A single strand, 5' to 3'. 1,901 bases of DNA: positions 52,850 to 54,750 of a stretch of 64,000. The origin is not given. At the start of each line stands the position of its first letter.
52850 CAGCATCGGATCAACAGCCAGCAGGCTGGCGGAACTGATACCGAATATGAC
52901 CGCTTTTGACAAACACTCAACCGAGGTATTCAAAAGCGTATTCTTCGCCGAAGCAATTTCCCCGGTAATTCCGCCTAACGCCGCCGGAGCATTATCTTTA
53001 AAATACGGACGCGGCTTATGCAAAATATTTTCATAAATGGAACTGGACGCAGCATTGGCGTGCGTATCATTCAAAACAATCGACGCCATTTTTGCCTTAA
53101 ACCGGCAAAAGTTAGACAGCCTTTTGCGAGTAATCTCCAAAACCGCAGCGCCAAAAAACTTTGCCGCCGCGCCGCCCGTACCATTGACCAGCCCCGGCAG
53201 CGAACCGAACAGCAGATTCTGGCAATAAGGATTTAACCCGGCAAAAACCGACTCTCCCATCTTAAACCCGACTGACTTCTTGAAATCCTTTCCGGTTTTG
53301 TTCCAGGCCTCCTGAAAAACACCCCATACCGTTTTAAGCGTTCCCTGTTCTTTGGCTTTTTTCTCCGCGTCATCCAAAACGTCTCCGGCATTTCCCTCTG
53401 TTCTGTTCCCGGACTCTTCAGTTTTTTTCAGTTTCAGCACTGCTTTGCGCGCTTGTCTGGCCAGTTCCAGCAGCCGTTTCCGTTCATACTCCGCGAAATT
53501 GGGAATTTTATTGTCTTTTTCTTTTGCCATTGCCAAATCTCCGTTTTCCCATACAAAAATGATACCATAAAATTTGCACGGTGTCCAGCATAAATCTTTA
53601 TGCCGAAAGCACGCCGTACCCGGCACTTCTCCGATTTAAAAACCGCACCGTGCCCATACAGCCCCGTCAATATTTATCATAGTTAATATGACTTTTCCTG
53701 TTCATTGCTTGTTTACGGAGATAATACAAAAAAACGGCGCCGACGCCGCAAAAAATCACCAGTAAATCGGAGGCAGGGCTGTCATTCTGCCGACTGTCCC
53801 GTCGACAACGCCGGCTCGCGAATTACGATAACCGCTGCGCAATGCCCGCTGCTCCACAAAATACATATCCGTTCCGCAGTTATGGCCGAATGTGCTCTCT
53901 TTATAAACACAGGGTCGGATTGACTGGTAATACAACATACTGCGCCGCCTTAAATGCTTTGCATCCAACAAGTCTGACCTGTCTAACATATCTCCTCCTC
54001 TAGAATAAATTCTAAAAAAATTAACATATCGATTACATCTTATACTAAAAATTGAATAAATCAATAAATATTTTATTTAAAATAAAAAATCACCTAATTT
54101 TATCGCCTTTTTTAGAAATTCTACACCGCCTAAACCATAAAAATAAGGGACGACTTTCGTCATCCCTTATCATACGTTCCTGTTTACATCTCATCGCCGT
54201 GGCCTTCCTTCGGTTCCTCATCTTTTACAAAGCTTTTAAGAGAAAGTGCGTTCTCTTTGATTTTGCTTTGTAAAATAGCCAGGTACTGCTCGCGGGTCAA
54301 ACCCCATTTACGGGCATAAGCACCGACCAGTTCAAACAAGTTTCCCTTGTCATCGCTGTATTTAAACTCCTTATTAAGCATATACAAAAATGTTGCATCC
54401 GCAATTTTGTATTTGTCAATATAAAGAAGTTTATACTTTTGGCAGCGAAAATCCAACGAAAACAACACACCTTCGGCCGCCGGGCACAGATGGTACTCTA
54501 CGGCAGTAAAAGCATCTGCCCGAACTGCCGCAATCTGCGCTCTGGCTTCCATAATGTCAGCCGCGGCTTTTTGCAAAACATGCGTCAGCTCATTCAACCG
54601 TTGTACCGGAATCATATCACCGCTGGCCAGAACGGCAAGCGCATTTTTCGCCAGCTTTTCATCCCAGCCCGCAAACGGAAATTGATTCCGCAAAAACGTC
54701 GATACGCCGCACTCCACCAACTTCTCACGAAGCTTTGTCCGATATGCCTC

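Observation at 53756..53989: Unannotated small ORF with consensus Shine-Dalgarno upstream of ABC exporter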

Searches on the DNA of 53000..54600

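Call 4: search_rna_families(source=window, start=53000, end=54600, threshold=evalue, max_evalue=1)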
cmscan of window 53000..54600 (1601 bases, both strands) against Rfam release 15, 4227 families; matches with E-value up to 1: 0.
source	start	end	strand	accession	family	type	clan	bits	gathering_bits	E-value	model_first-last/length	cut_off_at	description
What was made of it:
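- On Known RNA families (Rfam 15): No match at E<=1 in 53000..54600 on either strand (call 4).
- No Rfam match (call 4). No Rfam hit (call 4).
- Tried and rejected: Rfam scan of 53000..54600 found nothing (call 4).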
